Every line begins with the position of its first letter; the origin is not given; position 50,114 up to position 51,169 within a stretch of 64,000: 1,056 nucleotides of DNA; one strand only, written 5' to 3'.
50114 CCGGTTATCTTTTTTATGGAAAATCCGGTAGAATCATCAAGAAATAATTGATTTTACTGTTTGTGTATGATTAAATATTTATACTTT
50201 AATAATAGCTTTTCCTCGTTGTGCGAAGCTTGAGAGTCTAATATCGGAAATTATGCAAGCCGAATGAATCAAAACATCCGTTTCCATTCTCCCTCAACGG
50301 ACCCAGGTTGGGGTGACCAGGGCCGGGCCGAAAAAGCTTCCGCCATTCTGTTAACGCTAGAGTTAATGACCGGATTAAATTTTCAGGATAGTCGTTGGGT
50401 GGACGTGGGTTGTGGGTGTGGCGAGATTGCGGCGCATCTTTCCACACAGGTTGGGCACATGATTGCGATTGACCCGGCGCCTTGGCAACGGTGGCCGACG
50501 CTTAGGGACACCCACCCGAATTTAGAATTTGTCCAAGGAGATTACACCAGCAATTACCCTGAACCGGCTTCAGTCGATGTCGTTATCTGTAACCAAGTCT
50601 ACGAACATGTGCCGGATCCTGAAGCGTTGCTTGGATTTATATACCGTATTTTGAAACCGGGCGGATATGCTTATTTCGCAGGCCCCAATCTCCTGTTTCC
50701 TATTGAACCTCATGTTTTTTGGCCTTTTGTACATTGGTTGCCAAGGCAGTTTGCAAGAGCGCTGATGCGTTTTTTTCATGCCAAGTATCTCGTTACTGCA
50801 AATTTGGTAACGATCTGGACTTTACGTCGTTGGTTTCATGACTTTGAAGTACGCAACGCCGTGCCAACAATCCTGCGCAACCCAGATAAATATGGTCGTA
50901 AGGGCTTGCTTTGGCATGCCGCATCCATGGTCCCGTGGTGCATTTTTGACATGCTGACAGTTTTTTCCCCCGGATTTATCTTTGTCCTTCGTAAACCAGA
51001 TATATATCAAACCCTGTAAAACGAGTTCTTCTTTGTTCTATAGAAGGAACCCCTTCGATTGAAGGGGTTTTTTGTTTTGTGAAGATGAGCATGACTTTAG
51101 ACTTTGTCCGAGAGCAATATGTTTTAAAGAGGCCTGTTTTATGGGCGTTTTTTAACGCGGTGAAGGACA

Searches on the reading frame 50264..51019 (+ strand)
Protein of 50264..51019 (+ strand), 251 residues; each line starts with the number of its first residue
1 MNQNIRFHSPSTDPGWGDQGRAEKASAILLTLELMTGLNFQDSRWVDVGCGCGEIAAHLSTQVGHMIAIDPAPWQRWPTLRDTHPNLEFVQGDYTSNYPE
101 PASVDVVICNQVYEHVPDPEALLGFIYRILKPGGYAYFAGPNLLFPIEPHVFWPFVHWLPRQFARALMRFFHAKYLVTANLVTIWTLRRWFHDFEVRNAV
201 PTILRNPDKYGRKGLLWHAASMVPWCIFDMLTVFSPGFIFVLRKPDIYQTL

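Call 85: search_protein_families(library=pfam, proteins=[window:50264-51019:+], max_evalue=0.00001)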
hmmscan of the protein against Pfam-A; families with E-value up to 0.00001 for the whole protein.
window:50264-51019:+ (251 aa): 5 families
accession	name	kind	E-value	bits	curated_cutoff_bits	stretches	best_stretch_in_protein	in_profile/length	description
PF13489.12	Methyltransf_23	-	5.6e-21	75.4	27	1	34-193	15-156/164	Methyltransferase domain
PF08241.18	Methyltransf_11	-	9.8e-18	65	21.2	1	46-138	1-95/95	Methyltransferase domain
PF13649.12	Methyltransf_25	-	1.1e-14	55.3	27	1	46-134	2-97/97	Methyltransferase domain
PF08242.18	Methyltransf_12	-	1.4e-12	48.7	30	1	46-135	1-97/98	Methyltransferase domain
PF13847.12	Methyltransf_31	-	2.7e-11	43.8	27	1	86-142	55-113/145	Methyltransferase domain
